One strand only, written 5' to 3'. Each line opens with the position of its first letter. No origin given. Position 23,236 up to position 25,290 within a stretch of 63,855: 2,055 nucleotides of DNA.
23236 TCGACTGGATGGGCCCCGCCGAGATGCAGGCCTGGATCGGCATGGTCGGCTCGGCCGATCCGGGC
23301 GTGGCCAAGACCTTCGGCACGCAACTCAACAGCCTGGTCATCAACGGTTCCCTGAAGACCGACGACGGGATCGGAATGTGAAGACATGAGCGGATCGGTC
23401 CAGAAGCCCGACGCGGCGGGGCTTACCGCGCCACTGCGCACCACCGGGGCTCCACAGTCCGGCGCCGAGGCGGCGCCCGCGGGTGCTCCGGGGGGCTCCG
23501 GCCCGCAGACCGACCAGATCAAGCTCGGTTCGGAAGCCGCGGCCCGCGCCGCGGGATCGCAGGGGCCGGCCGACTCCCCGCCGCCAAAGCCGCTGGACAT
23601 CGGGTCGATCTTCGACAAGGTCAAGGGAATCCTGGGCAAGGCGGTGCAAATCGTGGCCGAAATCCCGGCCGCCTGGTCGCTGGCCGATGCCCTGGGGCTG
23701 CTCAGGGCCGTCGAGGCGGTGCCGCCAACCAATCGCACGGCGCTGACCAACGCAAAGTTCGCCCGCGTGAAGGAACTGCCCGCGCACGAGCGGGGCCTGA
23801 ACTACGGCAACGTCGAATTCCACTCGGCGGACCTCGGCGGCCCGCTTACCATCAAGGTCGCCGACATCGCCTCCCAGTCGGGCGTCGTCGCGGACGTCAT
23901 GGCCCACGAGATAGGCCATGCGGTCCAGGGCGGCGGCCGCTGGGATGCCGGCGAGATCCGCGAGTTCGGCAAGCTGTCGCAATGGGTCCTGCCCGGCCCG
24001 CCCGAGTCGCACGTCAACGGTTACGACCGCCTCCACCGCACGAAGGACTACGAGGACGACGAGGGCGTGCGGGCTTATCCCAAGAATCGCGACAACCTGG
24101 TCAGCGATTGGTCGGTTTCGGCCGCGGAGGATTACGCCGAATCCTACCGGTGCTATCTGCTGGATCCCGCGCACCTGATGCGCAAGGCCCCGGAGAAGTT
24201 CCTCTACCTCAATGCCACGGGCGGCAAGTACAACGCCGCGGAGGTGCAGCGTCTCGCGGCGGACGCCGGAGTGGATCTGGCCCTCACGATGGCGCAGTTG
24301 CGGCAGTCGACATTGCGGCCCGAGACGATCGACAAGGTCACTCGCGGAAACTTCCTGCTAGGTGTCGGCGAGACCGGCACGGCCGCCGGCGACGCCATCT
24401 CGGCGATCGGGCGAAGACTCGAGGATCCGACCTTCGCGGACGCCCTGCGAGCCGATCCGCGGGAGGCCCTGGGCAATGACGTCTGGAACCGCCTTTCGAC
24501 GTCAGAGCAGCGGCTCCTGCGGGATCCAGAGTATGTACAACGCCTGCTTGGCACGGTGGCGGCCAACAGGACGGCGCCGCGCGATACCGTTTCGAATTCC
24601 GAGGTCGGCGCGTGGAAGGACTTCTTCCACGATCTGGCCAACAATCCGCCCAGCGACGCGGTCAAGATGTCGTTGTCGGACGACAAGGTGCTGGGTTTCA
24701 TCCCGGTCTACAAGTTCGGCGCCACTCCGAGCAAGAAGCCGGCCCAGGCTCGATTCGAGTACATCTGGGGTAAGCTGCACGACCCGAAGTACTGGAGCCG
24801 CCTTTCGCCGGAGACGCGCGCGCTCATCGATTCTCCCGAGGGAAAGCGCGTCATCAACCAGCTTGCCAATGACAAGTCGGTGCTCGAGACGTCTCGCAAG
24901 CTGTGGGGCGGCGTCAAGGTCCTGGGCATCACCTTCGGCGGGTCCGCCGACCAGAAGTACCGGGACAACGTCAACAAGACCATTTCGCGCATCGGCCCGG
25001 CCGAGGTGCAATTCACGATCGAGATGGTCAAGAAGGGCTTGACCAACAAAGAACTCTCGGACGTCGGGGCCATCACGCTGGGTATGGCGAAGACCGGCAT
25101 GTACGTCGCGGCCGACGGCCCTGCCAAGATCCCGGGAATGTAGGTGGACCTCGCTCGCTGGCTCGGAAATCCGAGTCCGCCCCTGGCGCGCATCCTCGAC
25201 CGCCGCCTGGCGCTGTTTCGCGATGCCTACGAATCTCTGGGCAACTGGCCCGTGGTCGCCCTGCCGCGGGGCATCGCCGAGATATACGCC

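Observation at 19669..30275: Eight-gene same-strand cluster led by three tandem lethal-factor-like zincin paralogs without signal peptides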

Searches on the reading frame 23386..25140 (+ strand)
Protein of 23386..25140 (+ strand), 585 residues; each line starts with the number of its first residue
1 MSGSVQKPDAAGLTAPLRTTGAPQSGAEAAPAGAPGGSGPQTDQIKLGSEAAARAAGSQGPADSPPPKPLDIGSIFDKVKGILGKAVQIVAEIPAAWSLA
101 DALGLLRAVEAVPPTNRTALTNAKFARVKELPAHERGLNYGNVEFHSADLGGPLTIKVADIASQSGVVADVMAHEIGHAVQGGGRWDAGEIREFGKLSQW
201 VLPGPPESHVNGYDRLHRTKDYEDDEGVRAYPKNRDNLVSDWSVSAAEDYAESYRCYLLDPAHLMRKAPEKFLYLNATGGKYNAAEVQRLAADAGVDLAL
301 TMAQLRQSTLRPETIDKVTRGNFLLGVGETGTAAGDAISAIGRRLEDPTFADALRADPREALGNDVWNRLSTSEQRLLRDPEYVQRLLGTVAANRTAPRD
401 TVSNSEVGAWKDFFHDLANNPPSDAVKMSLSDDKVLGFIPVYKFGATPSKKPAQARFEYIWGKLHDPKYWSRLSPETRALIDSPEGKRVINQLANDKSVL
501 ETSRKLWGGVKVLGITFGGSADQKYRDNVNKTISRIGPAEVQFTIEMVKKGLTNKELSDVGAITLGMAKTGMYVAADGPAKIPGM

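Call 7: search_protein_families(library=pfam, proteins=[window:23386-25140:+], max_evalue=0.1)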
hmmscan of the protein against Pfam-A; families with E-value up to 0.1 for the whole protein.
window:23386-25140:+ (585 aa): 1 family
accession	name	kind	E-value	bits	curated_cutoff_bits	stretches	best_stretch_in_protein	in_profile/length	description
PF17830.6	STI1-HOP_DP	-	0.016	15.5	29.1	0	475-501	12-38/55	STI1/HOP, DP domain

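Call 12: search_protein_families(library=ncbifam, proteins=[window:23386-25140:+], max_evalue=0.1)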
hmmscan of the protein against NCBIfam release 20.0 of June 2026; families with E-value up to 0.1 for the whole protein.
window:23386-25140:+ (585 aa): 1 family
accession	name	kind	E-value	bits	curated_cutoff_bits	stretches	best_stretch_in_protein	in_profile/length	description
NF038399.1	NH_RiPP_Os17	domain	0.0038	17.3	40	1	340-363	6-29/63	Os1348 family NHLP clan protein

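Call 14: find_homologous_proteins(query=window:23386-25140:+)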
Query window:23386-25140:+ (585 aa): 9 proteins with E <= 0.001 among 8000 candidates.
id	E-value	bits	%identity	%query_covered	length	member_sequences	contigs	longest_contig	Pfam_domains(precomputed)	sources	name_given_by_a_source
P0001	0.0e+0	1316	100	100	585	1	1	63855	-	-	-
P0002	1.1e-257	875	69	99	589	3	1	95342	-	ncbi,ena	-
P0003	7.0e-232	789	64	98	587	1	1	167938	-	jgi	jgi:hypothetical protein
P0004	5.5e-158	546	50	89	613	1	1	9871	-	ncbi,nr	ncbi:MAG: hypothetical protein HY692_02775 [Cyanobacteria bacterium NC_groundwater_1444_Ag_S-0.65um_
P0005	1.6e-97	346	41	85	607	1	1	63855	-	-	-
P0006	2.5e-95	339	39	94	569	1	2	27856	-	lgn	-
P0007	3.9e-87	312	38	89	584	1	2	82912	-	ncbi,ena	-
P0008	6.8e-54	202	31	94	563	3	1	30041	PF15887.12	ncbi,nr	ncbi:MAG: putative zinc-binding metallopeptidase [Candidatus Sericytochromatia bacterium]|nr:putativ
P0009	5.9e-53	199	35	78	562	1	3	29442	PF15887.12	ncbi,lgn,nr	ncbi:MAG: putative zinc-binding metallopeptidase [Candidatus Sericytochromatia bacterium]|nr:putativ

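Call 15: search_solved_structures(query=window:23386-25140:+, max_evalue=10)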
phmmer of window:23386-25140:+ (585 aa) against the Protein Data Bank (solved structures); distinct sequences matched with E-value up to 10: 0.

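Call 19: search_solved_structures(query=A1, max_evalue=10, show_alignments=3)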
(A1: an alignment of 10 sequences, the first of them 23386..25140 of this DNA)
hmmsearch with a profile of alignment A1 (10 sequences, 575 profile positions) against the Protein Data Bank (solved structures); distinct sequences matched with E-value up to 10: 11.
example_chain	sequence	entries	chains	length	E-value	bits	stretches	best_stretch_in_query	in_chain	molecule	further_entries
3jqh_A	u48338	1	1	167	0.033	16.1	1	60-122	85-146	C-type lectin domain family 4 member M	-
3o1h_A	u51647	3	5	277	0.11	14.3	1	485-564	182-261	Sensor protein TorS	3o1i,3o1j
3i9y_A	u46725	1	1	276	0.13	14.1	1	484-564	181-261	Sensor protein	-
3oe1_A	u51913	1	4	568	0.2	13.5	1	57-105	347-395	Pyruvate decarboxylase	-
2wva_A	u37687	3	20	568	0.2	13.5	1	57-105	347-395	PYRUVATE DECARBOXYLASE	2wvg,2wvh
4zp1_A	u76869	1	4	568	0.2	13.5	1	57-105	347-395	Pyruvate decarboxylase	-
1zpd_A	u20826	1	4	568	0.2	13.4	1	54-105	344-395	PYRUVATE DECARBOXYLASE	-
1lml_A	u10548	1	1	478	0.67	11.7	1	102-187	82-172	LEISHMANOLYSIN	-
5tma_A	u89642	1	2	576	0.71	11.7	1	57-105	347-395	Pyruvate decarboxylase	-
2lch_A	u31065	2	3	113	0.95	11.2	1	461-557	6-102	Protein OR38 | computationally designed four-helix bundle protein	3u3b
6k7o_A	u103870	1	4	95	1.8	10.3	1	228-263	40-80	Leukocyte immunoglobulin-like receptor subfamily B member 4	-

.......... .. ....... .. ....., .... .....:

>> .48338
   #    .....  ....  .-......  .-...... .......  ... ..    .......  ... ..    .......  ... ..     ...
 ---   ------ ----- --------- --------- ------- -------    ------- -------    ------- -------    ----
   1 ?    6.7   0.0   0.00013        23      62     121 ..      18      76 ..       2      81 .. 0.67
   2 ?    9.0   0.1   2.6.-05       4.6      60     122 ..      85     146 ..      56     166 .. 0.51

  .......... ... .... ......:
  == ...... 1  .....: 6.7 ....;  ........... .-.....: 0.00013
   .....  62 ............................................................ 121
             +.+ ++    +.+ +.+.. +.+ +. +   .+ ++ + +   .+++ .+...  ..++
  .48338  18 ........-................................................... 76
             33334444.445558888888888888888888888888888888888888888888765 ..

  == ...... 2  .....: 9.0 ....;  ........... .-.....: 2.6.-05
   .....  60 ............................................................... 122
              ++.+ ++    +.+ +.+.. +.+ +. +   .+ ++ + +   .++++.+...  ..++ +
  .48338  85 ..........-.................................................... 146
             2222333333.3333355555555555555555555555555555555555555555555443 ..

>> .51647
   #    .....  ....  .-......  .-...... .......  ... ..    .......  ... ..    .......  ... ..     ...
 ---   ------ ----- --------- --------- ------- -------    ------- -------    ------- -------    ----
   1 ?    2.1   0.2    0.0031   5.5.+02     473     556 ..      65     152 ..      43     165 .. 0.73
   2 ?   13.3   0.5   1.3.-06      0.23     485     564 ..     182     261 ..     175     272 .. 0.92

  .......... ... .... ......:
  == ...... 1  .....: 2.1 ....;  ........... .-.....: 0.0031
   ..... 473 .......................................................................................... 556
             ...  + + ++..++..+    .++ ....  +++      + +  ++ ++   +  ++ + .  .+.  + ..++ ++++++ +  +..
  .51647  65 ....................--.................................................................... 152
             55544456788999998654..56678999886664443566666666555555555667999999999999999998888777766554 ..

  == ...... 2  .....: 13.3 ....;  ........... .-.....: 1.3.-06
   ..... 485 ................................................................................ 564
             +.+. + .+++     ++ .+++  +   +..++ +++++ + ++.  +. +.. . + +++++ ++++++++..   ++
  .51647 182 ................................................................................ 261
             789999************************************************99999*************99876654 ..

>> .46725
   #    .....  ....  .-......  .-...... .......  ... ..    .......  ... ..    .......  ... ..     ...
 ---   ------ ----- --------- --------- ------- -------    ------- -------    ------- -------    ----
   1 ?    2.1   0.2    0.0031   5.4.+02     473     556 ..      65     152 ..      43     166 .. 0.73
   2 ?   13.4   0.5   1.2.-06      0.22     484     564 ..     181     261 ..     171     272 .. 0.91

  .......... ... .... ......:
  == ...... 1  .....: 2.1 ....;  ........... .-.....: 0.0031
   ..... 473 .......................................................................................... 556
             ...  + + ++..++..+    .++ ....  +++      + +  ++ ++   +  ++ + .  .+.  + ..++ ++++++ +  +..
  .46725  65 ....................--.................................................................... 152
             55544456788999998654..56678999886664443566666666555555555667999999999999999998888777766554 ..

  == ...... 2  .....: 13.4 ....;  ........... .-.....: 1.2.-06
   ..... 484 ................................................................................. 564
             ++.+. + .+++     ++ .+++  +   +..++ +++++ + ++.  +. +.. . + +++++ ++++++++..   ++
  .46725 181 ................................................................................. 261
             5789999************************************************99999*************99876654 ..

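Call 20: find_encoding_contigs(protein=P0002, flank=10000, max_places=3)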
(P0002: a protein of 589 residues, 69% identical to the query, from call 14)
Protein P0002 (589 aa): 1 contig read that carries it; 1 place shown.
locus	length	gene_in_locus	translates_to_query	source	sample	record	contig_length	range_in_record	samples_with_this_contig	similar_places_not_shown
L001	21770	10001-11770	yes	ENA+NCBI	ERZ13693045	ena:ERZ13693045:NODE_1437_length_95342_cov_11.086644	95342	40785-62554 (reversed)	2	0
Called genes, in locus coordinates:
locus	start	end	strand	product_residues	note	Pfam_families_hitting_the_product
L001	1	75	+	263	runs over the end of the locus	-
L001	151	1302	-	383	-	-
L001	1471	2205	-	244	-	-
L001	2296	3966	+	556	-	PF03321:GH3, PF23571:GH3_M, PF23572:GH3_C (weak)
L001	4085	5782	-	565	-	PF02384:N6_Mtase (faint), PF07669:Eco57I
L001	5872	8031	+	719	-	-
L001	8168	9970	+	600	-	-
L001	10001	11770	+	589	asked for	-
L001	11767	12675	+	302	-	PF00348:polyprenyl_synt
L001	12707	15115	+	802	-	PF07228:SpoIIE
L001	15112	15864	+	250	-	-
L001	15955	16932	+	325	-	PF00149:Metallophos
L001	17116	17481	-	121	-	-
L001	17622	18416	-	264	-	PF00702:Hydrolase (faint), PF05116:S6PP, PF08282:Hydrolase_3, PF05116:S6PP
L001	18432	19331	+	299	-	PF03668:RapZ-like_N, PF22740:PapZ_C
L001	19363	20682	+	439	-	PF01933:CofD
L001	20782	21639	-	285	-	PF14326:DUF4384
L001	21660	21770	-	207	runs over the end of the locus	-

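Call 21: find_encoding_contigs(protein=P0003, flank=10000, max_places=3)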
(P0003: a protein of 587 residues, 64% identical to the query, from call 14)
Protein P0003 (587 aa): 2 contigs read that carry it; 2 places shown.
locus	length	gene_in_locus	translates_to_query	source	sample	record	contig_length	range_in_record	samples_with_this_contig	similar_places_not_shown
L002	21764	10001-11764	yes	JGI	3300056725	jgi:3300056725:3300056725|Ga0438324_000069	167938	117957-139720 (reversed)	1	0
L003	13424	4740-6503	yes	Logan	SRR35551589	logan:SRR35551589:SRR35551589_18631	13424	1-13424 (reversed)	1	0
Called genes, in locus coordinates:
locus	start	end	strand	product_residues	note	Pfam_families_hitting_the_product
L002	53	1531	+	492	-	PF03321:GH3, PF23571:GH3_M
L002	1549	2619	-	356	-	PF00355:Rieske, PF19112:VanA_C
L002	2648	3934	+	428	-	PF00999:Na_H_Exchanger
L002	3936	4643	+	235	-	-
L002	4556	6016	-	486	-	PF02384:N6_Mtase, PF05175:MTS (weak), PF13649:Methyltransf_25 (weak), PF13847:Methyltransf_31 (weak), PF07669:Eco57I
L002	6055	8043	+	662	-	-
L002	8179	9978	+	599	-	-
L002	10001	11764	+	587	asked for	-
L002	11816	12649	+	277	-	PF00348:polyprenyl_synt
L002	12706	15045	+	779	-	PF07228:SpoIIE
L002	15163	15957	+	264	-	-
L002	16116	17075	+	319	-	PF00149:Metallophos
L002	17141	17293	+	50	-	-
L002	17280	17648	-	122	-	-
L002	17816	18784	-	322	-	PF09992:NAGPA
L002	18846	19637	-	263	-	PF08282:Hydrolase_3, PF05116:S6PP (weak)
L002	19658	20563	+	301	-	PF03668:RapZ-like_N, PF22740:PapZ_C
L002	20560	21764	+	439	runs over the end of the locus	PF01933:CofD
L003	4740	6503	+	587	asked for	-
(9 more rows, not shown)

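Call 22: find_encoding_contigs(protein=P0004, flank=10000, max_places=3)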
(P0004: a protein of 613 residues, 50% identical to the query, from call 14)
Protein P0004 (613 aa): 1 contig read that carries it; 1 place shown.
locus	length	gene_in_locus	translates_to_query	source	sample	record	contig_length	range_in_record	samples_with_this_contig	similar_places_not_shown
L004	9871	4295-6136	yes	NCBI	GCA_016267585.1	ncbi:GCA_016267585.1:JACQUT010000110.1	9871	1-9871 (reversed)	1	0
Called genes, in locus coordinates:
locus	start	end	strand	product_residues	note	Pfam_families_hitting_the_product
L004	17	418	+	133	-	PF13399:LytR_C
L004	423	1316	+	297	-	PF00491:Arginase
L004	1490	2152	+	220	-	PF04255:DUF433 (weak)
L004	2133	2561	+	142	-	PF18478:PIN_10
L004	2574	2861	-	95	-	PF00216:Bac_DNA_binding, PF18291:HU-HIG (weak)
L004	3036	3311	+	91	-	PF04025:RemA-like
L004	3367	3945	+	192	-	PF00625:Guanylate_kin, PF13238:AAA_18 (faint)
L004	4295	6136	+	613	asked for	-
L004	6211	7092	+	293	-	PF00348:polyprenyl_synt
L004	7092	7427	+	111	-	-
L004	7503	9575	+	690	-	PF07228:SpoIIE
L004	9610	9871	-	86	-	PF25021:TEN_NHL, PF01436:NHL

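Call 23: find_encoding_contigs(protein=P0006, flank=10000, max_places=3)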
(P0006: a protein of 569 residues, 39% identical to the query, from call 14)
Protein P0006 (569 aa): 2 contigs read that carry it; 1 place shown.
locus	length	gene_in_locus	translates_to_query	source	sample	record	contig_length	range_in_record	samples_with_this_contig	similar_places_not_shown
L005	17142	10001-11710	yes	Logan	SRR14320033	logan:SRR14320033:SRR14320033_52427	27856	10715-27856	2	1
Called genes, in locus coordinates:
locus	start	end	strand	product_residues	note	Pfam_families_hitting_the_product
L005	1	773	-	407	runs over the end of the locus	-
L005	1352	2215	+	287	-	-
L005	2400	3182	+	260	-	PF01012:ETF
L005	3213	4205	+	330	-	PF01012:ETF, PF00766:ETF_alpha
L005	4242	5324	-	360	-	-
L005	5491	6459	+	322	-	PF00676:E1_dh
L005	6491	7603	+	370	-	PF02779:Transket_pyr, PF02780:Transketolase_C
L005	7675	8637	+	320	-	PF10017:Methyltransf_33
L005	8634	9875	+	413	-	PF12867:DinB_2, PF03781:FGE-sulfatase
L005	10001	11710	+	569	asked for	-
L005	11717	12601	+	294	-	PF00348:polyprenyl_synt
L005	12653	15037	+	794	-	PF07228:SpoIIE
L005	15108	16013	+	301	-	PF00149:Metallophos, PF12850:Metallophos_2 (faint)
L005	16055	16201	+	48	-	-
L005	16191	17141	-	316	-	?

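Call 24: find_encoding_contigs(protein=P0007, flank=10000, max_places=3)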
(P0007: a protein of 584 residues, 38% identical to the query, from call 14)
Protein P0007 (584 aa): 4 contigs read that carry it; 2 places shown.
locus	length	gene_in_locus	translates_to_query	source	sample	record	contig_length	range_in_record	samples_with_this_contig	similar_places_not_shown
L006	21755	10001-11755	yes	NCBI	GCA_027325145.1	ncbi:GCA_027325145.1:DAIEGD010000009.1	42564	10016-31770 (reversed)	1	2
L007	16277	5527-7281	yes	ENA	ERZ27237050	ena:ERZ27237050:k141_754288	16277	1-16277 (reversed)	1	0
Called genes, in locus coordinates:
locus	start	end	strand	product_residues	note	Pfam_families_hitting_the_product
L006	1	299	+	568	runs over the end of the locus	PF22694:CtpB_N-like, PF00595:PDZ, PF13180:PDZ_2, PF17820:PDZ_6, PF03572:Peptidase_S41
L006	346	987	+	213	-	-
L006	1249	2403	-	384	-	PF07676:PD40 (faint)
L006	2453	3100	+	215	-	-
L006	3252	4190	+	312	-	-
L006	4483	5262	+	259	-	PF01012:ETF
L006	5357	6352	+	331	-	PF01012:ETF, PF00766:ETF_alpha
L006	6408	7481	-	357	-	-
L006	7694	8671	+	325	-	PF00676:E1_dh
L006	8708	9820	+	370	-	PF02779:Transket_pyr, PF02780:Transketolase_C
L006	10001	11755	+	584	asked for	-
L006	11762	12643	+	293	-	PF00348:polyprenyl_synt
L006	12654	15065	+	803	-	PF07228:SpoIIE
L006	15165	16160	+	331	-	PF00149:Metallophos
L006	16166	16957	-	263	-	PF00702:Hydrolase (faint), PF08282:Hydrolase_3, PF12710:HAD (faint), PF05116:S6PP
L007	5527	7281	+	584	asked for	-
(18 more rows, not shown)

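Call 25: find_encoding_contigs(protein=P0008, flank=10000, max_places=3)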
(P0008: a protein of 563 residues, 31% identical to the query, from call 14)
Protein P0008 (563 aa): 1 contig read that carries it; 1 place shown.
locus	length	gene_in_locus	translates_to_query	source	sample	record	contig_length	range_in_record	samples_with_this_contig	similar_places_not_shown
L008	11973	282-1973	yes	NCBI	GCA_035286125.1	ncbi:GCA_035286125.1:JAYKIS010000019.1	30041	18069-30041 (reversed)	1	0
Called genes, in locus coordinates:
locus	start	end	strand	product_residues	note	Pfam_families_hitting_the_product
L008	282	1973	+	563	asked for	PF15887:Peptidase_Mx (weak)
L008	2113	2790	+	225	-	-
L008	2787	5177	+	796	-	PF13180:PDZ_2, PF07228:SpoIIE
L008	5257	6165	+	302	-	PF00149:Metallophos, PF12850:Metallophos_2 (faint)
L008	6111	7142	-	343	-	PF09992:NAGPA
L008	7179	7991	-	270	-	PF00702:Hydrolase (faint), PF08282:Hydrolase_3, PF05116:S6PP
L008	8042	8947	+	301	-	PF03668:RapZ-like_N, PF22740:PapZ_C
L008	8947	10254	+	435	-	PF01933:CofD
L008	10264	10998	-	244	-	PF20260:PUA_4, PF04452:Methyltrans_RNA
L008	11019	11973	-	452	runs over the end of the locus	PF13487:HD_5, PF01966:HD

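Call 26: find_encoding_contigs(protein=P0009, flank=10000, max_places=3)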
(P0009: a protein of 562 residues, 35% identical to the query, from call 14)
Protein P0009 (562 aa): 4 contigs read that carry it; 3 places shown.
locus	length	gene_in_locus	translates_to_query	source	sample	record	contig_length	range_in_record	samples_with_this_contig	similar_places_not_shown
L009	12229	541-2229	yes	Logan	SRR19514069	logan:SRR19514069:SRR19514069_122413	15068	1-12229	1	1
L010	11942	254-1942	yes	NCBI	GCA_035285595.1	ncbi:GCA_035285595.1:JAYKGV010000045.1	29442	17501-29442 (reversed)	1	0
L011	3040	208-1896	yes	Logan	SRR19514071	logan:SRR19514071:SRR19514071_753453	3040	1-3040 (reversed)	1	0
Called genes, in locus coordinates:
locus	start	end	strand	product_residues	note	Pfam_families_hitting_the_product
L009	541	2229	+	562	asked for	PF15887:Peptidase_Mx (weak)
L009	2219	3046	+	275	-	-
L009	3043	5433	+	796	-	PF13180:PDZ_2 (weak), PF07228:SpoIIE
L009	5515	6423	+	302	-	PF00149:Metallophos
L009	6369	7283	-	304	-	PF09992:NAGPA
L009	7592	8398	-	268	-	PF00702:Hydrolase (faint), PF08282:Hydrolase_3, PF05116:S6PP (weak)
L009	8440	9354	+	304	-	PF03668:RapZ-like_N, PF22740:PapZ_C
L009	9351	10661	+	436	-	PF01933:CofD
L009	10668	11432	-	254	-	PF20260:PUA_4, PF04452:Methyltrans_RNA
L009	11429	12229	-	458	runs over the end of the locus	PF13487:HD_5, PF01966:HD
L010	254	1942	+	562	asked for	PF15887:Peptidase_Mx (weak)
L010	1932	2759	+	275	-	-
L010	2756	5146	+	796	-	PF13180:PDZ_2 (weak), PF07228:SpoIIE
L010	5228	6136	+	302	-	PF00149:Metallophos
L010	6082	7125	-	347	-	PF09992:NAGPA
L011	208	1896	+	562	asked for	PF15887:Peptidase_Mx (weak)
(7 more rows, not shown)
